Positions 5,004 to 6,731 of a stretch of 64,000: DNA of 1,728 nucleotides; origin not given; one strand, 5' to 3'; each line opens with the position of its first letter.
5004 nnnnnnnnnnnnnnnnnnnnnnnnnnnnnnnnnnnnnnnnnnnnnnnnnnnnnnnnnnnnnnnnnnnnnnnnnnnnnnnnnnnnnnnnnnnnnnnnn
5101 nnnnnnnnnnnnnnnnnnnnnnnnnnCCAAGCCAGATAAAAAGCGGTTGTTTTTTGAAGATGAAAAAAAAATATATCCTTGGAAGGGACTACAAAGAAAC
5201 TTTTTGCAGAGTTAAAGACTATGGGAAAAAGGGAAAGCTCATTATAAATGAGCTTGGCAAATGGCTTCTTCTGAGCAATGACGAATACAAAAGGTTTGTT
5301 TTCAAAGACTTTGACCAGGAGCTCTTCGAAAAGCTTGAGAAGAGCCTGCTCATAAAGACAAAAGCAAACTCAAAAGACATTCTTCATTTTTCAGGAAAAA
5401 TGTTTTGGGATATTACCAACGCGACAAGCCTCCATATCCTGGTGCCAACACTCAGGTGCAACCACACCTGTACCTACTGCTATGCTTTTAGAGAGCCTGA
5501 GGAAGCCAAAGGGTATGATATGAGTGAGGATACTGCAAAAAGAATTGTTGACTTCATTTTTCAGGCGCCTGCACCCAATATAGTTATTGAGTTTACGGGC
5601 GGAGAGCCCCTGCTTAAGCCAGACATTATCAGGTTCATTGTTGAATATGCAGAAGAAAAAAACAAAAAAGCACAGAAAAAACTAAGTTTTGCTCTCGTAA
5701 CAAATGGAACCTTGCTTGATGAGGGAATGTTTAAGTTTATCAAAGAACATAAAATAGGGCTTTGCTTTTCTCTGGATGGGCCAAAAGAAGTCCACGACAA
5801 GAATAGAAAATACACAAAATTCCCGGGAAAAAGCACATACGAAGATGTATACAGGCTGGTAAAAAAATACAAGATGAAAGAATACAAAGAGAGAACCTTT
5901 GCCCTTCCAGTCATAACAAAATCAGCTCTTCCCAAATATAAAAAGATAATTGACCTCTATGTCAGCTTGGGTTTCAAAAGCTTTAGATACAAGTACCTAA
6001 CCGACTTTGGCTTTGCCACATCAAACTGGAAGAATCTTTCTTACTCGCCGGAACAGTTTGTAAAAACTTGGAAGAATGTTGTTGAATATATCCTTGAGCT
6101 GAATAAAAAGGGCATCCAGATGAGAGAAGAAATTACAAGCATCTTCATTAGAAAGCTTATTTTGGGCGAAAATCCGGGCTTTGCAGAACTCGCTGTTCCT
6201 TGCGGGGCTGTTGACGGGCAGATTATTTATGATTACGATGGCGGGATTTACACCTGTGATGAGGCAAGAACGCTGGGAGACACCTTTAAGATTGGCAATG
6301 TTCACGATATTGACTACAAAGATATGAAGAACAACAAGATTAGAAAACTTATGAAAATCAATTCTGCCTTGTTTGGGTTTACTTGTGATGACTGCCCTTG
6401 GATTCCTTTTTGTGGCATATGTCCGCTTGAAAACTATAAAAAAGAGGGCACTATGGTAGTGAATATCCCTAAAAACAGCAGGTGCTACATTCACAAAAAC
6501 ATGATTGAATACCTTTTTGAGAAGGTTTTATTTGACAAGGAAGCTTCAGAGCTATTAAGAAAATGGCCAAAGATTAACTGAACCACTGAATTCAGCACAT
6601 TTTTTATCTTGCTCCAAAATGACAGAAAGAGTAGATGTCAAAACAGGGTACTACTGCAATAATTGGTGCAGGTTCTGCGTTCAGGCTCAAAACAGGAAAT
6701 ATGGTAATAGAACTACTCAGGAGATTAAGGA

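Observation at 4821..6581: rSAM-SPASM enzyme with a ~100 aa N-terminal extension, preceded by a small protein ending in .............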

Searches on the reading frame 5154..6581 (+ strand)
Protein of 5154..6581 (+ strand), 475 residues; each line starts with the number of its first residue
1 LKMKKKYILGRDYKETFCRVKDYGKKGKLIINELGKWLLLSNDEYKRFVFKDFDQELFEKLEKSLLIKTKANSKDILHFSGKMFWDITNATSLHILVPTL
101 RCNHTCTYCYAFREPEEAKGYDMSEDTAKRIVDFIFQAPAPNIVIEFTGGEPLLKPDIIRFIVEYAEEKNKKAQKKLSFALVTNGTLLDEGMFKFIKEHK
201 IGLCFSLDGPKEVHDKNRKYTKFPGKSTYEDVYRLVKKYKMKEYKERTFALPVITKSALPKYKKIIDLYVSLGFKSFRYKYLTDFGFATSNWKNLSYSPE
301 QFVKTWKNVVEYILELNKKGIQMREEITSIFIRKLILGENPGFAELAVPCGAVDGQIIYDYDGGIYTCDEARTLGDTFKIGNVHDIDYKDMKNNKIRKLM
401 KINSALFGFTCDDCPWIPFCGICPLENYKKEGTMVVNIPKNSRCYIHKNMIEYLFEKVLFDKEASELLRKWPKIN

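Call 3: search_protein_families(library=pfam, proteins=[window:5154-6581:+], max_evalue=0.1)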
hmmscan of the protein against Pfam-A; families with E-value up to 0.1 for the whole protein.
window:5154-6581:+ (475 aa): 5 families
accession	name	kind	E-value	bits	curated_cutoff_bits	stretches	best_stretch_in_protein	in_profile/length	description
PF04055.27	Radical_SAM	-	7.8e-21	75.4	29.5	1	97-251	2-148/166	Radical SAM superfamily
PF13353.11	Fer4_12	-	8e-10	39.6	22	1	101-227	14-132/137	4Fe-4S single cluster domain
PF13186.11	SPASM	-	0.0035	18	21.5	1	350-415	1-67/67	Iron-sulfur cluster-binding domain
PF02348.25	CTP_transf_3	-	0.0069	16.6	22.6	1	129-317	79-206/217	Cytidylyltransferase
PF14565.11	IL22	-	0.04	14.6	30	0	434-462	40-68/139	Interleukin 22 IL-10-related T-cell-derived-inducible factor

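Call 4: search_protein_families(library=ncbifam, proteins=[window:5154-6581:+], max_evalue=0.1)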
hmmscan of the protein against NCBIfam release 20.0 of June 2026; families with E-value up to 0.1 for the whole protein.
window:5154-6581:+ (475 aa): 80 families (the best 25 are shown)
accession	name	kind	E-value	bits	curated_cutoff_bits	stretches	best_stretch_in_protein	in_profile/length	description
TIGR03978.1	rSAM_paired_1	equivalog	1.7e-127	426.1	370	1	25-471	11-465/466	His-Xaa-Ser system radical SAM maturase HxsB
NF047865.1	rSAM_PapB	equivalog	8.7e-50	169.8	340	1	91-434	3-327/330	PapB family radical SAM/SPASM ranthipeptide maturase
TIGR03906.1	quino_hemo_SAM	equivalog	2.1e-39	135.5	453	1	96-433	98-424/467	quinohemoprotein amine dehydrogenase maturation protein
TIGR04064.1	rSAM_nif11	equivalog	2.9e-38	131.8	518.7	1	88-455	75-430/459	nif11-like peptide radical SAM maturase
TIGR04068.1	rSAM_ocin_clost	equivalog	9.3e-38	130.3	500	1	54-457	46-452/462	Cys-rich peptide radical SAM maturase CcpM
TIGR03942.1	sulfatase_rSAM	equivalog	5.2e-36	124.5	349.45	1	100-433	9-334/363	anaerobic sulfatase maturase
NF040492.1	not_ScfB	exception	1.2e-35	123.3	855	1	56-453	60-443/450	ScfB-related radical SAM/SPASM orphan maturase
TIGR03974.1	rSAM_six_Cys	equivalog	7.2e-32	110.8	425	1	53-452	62-443/451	thioether cross-link-forming SCIFF peptide maturase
NF010321.0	PRK13758.1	equivalog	1.1e-31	110.3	441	1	92-459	5-363/370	anaerobic sulfatase-maturase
NF041298.1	rSAM_mat_DynA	equivalog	5.2e-31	107.9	450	1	95-434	4-332/356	dynobactin maturation radical SAM/SPASM protein DynA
NF041707.1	rSAM_YhhB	equivalog_domain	5.9e-27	94.5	445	1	100-422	10-331/369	cyclophane-forming radical SAM/SPASM peptide maturase YhhB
TIGR04115.1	rSAM_Cxxx_rpt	equivalog_domain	7.2e-27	94.8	350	1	99-449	9-351/359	radical SAM peptide maturase, CXXX-repeat target family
NF035951.1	rSAM_RumMC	equivalog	1.5e-25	89.8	720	2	43-262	63-281/510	RumMC family radical SAM sactipeptide maturase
TIGR04280.1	geopep_mat_rSAM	hypoth_equivalog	2.3e-24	86.2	400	1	94-434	86-403/428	geopeptide radical SAM maturase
TIGR04163.1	rSAM_cobopep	equivalog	6e-24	84.6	375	1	94-458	66-419/428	peptide-modifying radical SAM enzyme CbpB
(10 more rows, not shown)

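Call 9: find_encoding_contigs(protein=window:5154-6581:+, flank=10000, max_places=6)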
Protein window:5154-6581:+ (475 aa): no gene with exactly this product is on record in the collection.

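Call 11: find_related_loci(query=window:5154-6581:+, collection=genome_contigs, flank=10000)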
Query window:5154-6581:+ (475 aa) in genome_contigs; peptide patterns used: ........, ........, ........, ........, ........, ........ (x = any residue, [..] = any of these).
104 stretches matched a pattern, but none encodes a relative of the query by tblastn (E <= 1e-3).

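Call 12: find_encoding_contigs(protein=window:5160-6581:+, flank=10000, max_places=6)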
Protein window:5160-6581:+ (473 aa): no gene with exactly this product is on record in the collection.

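Call 13: find_homologous_proteins(query=window:5154-6581:+, max_evalue=1e-20)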
Query window:5154-6581:+ (475 aa): 1464 proteins with E <= 1e-20 among 7673 candidates; the best 120 are listed.
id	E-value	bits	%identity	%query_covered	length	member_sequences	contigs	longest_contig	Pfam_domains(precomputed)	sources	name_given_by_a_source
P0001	0.0e+0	1091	100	100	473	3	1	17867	PF04055.28,PF13353.12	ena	-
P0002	1.0e-284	962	86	100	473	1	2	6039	PF04055.28,PF13353.12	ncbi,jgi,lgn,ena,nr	ncbi:MAG TPA: His-Xaa-Ser system radical SAM maturase HxsB [Candidatus Woesearchaeota archaeon]|nr:H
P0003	2.3e-214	730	65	98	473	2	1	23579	PF04055.28,PF13353.12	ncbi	-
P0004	1.7e-213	728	65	99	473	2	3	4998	PF04055.28,PF13353.12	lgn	-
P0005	1.6e-175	602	55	97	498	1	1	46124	PF04055.28,PF13353.12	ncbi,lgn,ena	-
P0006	2.1e-175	602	55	99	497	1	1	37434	PF04055.28,PF13353.12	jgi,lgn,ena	-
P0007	4.2e-171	588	55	97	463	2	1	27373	PF04055.28,PF13353.12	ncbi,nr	ncbi:MAG: uncharacterized protein PWP03_758, partial [Candidatus Woesearchaeota archaeon]|nr:unchara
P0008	4.5e-159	548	52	98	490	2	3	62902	PF04055.28,PF13353.12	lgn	-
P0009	4.0e-146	505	49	97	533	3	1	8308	PF04055.28,PF13353.12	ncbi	-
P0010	7.1e-144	498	48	99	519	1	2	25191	PF04055.28,PF13353.12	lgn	-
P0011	1.4e-142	494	48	100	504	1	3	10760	PF04055.28,PF13353.12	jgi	-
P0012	1.4e-142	494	47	99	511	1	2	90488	PF04055.28,PF13353.12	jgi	jgi:uncharacterized protein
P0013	2.1e-142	493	46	99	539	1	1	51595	PF04055.28,PF13353.12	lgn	-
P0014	3.1e-142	493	48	99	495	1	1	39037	PF04055.28,PF13353.12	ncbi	-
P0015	3.2e-142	493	46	95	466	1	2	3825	PF04055.28,PF13353.12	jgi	-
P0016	3.5e-142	492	48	99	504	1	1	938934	PF04055.28,PF13353.12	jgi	jgi:uncharacterized protein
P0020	5.0e-141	489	46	97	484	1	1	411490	PF04055.28,PF13353.12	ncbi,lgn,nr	ncbi:His-Xaa-Ser system radical SAM maturase HxsB [Candidatus Woesearchaeota archaeon]|nr:His-Xaa-Se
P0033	5.4e-135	469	46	98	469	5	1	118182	PF04055.28,PF13353.12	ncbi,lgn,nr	ncbi:MAG: uncharacterized protein PWQ28_508 [Candidatus Woesearchaeota archaeon]|nr:uncharacterized 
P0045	1.1e-123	431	43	98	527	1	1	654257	PF13186.12,PF04055.28,PF13353.12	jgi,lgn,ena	-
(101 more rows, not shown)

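Call 15: find_encoding_contigs(protein=P0001, flank=10000, max_places=3)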
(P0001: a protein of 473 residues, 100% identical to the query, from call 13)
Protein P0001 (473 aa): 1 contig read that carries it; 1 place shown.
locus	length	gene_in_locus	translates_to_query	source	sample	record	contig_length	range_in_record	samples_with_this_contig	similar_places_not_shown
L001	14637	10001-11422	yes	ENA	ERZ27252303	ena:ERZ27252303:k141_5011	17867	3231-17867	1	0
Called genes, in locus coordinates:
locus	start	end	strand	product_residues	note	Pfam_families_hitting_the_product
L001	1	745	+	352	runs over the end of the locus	PF26233:NicX, PF02073:Peptidase_M29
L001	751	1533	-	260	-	PF00590:TP_methylase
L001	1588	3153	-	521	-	PF17963:Big_9 (faint), PF17892:Cadherin_5 (faint), PF05345:He_PIG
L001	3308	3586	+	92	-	PF01199:Ribosomal_L34e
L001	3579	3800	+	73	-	-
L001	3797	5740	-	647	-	PF04675:DNA_ligase_A_N, PF01068:DNA_ligase_A_M, PF04679:DNA_ligase_A_C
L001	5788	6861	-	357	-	-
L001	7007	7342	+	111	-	-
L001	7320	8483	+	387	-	-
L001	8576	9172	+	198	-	PF27806:HxsD (weak)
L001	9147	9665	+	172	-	PF27806:HxsD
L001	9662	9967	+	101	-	-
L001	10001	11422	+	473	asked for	PF04055:Radical_SAM, PF13353:Fer4_12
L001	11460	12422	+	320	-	PF04055:Radical_SAM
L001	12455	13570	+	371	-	-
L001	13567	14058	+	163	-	-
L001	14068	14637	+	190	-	?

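Call 16: find_encoding_contigs(protein=P0003, flank=10000, max_places=3)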
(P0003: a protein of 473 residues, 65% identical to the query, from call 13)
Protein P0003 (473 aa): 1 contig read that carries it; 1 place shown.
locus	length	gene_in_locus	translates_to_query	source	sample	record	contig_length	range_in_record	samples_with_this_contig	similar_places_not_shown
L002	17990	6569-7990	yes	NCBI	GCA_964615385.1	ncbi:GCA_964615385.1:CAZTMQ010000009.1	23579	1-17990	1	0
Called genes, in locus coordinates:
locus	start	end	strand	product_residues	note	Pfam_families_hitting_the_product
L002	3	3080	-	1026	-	?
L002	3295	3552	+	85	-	-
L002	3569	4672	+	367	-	-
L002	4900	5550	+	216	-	-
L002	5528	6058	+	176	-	-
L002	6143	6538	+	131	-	-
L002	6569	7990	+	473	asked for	PF04055:Radical_SAM, PF13353:Fer4_12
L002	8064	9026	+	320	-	PF04055:Radical_SAM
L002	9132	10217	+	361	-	-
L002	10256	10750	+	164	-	-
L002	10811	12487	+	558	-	PF12797:Fer4_2 (faint), PF04015:DUF362, PF12837:Fer4_6 (faint), PF12838:Fer4_7, PF13187:Fer4_9 (weak), PF13237:Fer4_10, PF14697:Fer4_21 (weak), PF00037:Fer4 (weak)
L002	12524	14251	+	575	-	-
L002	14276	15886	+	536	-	PF02310:B12-binding, PF04055:Radical_SAM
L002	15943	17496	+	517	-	PF04055:Radical_SAM, PF13353:Fer4_12 (faint)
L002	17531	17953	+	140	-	-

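Call 18: find_related_loci(query=A1, collection=genome_contigs, flank=10000)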
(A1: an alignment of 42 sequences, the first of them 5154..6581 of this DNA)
Query A1 (475 aa) in genome_contigs; peptide patterns used: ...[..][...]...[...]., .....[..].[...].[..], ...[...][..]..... (x = any residue, [..] = any of these).
600 stretches matched a pattern (row limit reached: there are more); 566 encode a relative of the query (tblastn E <= 1e-3); the best 80 are kept; 80 distinct loci.
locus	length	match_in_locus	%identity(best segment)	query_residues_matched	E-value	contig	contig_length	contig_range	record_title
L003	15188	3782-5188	65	6-475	0e+0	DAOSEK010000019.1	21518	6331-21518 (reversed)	MAG TPA_asm: Candidatus Woesearchaeota archaeon isolate AMR_MDS_1807 NODE_1062_length_21518_cov_6.999255, whole genome s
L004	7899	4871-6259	46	7-474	7e-139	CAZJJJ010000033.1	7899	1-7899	MAG TPA_asm: uncultured Methanosarcinales archaeon isolate binchicken_co32_442 genome assembly, contig: NODE_16384_lengt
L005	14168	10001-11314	41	29-471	6e-113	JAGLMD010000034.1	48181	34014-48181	MAG: Nanoarchaeota archaeon isolate RS_5_44 ROV157_5.bin.44.fa_34, whole genome shotgun sequence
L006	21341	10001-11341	40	30-473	9e-111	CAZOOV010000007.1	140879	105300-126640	MAG TPA_asm: uncultured Methanosarcinales archaeon isolate binchicken_co141_553 genome assembly, contig: NODE_257_length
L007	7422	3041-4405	41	19-471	2e-110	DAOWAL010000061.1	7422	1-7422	MAG TPA_asm: Candidatus Aenigmatarchaeota archaeon isolate CSMAG_1834 CSMAG_1834_k141_2019389_length_7422_cov_10.0000, w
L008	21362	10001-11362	40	19-468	4e-105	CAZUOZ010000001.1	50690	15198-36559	MAG TPA_asm: Candidatus Woesearchaeota archaeon isolate SRP192927_co10_255 genome assembly, contig: NODE_277_length_5069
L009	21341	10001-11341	39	29-473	3e-103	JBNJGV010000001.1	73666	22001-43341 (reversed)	MAG: Nanobdellota archaeon isolate Y22_30dBSe2.bin.106 NODE_61_length_73666_cov_42.887545, whole genome shotgun sequence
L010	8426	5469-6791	40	29-475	1e-102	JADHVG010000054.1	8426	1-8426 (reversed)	MAG: Candidatus Woesearchaeota archaeon isolate BS150m-G66 BS-150m-C8008, whole genome shotgun sequence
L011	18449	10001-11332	39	29-471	2e-101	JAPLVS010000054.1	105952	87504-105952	MAG: Candidatus Iainarchaeum archaeon isolate LacPavin_0920_SED3_MAG_48_10 LacPavin_0920_SED3_scaffold_1890670, whole ge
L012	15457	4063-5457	39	5-472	7e-101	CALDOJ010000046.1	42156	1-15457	MAG TPA_asm: Candidatus Woesearchaeota archaeon isolate ERR2206790_bin.73_CONCOCT_v1.1_MAG genome assembly, contig: ERZ8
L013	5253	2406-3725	38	29-471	7e-101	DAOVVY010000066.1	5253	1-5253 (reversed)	MAG TPA_asm: Candidatus Nanohaloarchaea archaeon isolate CSMAG_1717 CSMAG_1717_k141_5704104_length_5253_cov_8.0000, whol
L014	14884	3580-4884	39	29-460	2e-100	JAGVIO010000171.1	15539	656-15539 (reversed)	MAG: archaeon isolate DeMMO1_7 c_000000008575, whole genome shotgun sequence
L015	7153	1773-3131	39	15-471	2e-99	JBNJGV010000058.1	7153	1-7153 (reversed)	MAG: Nanobdellota archaeon isolate Y22_30dBSe2.bin.106 NODE_7677_length_7153_cov_38.955203, whole genome shotgun sequenc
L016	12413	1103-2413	40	16-471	8e-99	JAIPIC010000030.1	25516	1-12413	MAG: Candidatus Woesearchaeota archaeon isolate Tobar13.5m-G65 Tobar13-5m-C2148, whole genome shotgun sequence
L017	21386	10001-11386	37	5-471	9e-98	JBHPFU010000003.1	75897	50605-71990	Nanoarchaeota archaeon isolate SAG AM-311-K19 NODE_3_length_75897_cov_31.734685, whole genome shotgun sequence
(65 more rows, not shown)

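Call 23: find_related_loci(query=A1, collection=metagenome_contigs, flank=8000)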
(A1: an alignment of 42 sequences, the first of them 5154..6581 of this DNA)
Query A1 (475 aa) in metagenome_contigs; peptide patterns used: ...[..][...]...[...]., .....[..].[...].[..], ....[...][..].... (x = any residue, [..] = any of these).
600 stretches matched a pattern (row limit reached: there are more); 570 encode a relative of the query (tblastn E <= 1e-3); the best 80 are kept; 80 distinct loci.
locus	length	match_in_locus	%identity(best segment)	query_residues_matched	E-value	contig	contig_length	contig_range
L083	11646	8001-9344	41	27-471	1e-106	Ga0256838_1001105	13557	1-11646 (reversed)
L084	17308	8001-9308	40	29-471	5e-103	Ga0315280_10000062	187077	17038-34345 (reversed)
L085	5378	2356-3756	39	14-474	2e-102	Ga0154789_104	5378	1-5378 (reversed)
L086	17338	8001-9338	39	29-471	4e-101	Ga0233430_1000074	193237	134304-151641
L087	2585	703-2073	38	17-471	2e-104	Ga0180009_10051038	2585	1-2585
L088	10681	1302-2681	38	14-471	2e-101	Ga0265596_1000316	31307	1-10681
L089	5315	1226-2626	38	14-474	1e-99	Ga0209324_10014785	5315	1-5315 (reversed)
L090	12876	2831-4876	39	29-463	2e-98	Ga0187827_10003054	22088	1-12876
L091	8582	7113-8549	37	1-475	3e-98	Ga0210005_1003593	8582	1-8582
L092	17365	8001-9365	37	29-471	1e-97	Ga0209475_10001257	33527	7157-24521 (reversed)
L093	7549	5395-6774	37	25-473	2e-97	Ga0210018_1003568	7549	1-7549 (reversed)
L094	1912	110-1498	37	14-474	3e-103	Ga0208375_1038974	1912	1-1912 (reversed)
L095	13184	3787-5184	35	14-473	2e-97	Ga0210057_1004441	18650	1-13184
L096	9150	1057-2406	37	16-471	4e-96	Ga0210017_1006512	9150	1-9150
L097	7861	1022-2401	35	28-474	7e-96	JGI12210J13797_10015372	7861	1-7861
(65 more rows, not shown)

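Call 24: find_encoding_contigs(protein=P0005, flank=8000, max_places=2)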
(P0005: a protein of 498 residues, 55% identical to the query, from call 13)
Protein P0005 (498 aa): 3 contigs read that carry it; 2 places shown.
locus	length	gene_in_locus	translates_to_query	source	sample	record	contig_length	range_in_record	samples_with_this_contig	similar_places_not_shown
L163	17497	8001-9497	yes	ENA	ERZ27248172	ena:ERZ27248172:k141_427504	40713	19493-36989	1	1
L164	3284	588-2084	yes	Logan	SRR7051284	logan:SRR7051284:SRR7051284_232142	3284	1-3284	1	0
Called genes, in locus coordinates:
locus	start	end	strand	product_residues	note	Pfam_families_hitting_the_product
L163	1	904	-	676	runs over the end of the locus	PF14551:MCM_N (weak), PF17207:MCM_OB, PF00493:MCM, PF07728:AAA_5 (weak), PF01078:Mg_chelatase (weak), PF21100:WHD_MCM (faint), PF17855:MCM_lid, PF21120:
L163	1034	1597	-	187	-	PF00352:TBP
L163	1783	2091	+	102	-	-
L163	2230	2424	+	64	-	PF21965:SAMP2, PF02597:ThiS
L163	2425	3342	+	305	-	PF01171:ATP_bind_3, PF03054:tRNA_Me_trans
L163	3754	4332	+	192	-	PF01876:RNase_P_p30 (faint)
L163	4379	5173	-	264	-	-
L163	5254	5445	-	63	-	PF12838:Fer4_7 (faint), PF25160:LdpA_Fe-S-bd (faint), PF12797:Fer4_2 (weak), PF13237:Fer4_10 (weak), PF00037:Fer4, PF13459:Fer4_15 (faint), PF13370:Fer4_13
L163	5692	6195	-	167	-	PF13404:HTH_AsnC-type (weak), PF13412:HTH_24 (weak), PF01037:AsnC_trans_reg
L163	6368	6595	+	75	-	PF00833:Ribosomal_S17e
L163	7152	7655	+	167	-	PF27806:HxsD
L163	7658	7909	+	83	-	-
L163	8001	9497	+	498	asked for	PF04055:Radical_SAM, PF13353:Fer4_12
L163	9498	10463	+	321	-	PF04055:Radical_SAM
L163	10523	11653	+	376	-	-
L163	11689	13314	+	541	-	PF12797:Fer4_2 (faint), PF04015:DUF362, PF12838:Fer4_7, PF13187:Fer4_9, PF13237:Fer4_10, PF14697:Fer4_21, PF00037:Fer4 (weak), PF12837:Fer4_6 (weak)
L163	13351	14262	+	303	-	PF04055:Radical_SAM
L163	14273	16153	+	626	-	PF04055:Radical_SAM, PF13353:Fer4_12 (faint), PF04055:Radical_SAM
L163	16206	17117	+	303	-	PF04055:Radical_SAM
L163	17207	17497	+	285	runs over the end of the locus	PF13353:Fer4_12 (weak), PF04055:Radical_SAM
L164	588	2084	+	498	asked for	PF04055:Radical_SAM, PF13353:Fer4_12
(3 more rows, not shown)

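Call 25: find_encoding_contigs(protein=P0008, flank=8000, max_places=2)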
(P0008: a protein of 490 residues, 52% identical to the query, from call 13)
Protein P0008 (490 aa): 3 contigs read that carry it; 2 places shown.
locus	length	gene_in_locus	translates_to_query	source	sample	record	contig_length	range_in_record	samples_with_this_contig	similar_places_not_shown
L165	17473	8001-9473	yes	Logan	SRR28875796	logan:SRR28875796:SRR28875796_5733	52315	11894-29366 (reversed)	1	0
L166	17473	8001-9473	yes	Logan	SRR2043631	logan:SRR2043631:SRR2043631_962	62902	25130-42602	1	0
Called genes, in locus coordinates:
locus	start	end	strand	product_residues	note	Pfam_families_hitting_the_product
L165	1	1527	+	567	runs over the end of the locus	PF00999:Na_H_Exchanger, PF02254:TrkA_N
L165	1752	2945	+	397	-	PF04894:Nre_N, PF04895:Nre_C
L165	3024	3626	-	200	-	PF08100:Dimerisation (faint), PF25213:HVO_A0261_N (weak), PF01022:HTH_5, PF12840:HTH_20 (weak), PF14947:HTH_45 (weak)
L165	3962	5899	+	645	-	PF00270:DEAD, PF04851:ResIII, PF20720:nSTAND3 (faint), PF22527:DEXQc_Suv3 (weak), PF00271:Helicase_C (weak), PF08148:DSHCT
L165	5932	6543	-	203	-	PF01209:Ubie_methyltran (weak), PF02353:CMAS (faint), PF13489:Methyltransf_23, PF03848:TehB (faint), PF13847:Methyltransf_31, PF13649:Methyltransf_25, PF08241:Methyltransf_11, PF08242:Methyltransf_12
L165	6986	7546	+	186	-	PF27806:HxsD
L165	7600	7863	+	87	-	-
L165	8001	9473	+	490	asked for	PF04055:Radical_SAM, PF13353:Fer4_12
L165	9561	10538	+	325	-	PF04055:Radical_SAM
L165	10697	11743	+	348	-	-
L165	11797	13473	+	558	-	PF04015:DUF362, PF00037:Fer4 (weak), PF12837:Fer4_6 (weak), PF12838:Fer4_7, PF13187:Fer4_9 (weak), PF13237:Fer4_10, PF14697:Fer4_21, PF00037:Fer4 (weak), +2 more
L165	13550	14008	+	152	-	-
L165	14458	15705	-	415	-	PF07690:MFS_1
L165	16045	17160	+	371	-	PF13623:SurA_N_2 (weak), PF13624:SurA_N_3 (weak)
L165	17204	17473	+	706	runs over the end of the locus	PF00085:Thioredoxin (faint), PF25011:VSR_TRX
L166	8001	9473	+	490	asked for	PF04055:Radical_SAM, PF13353:Fer4_12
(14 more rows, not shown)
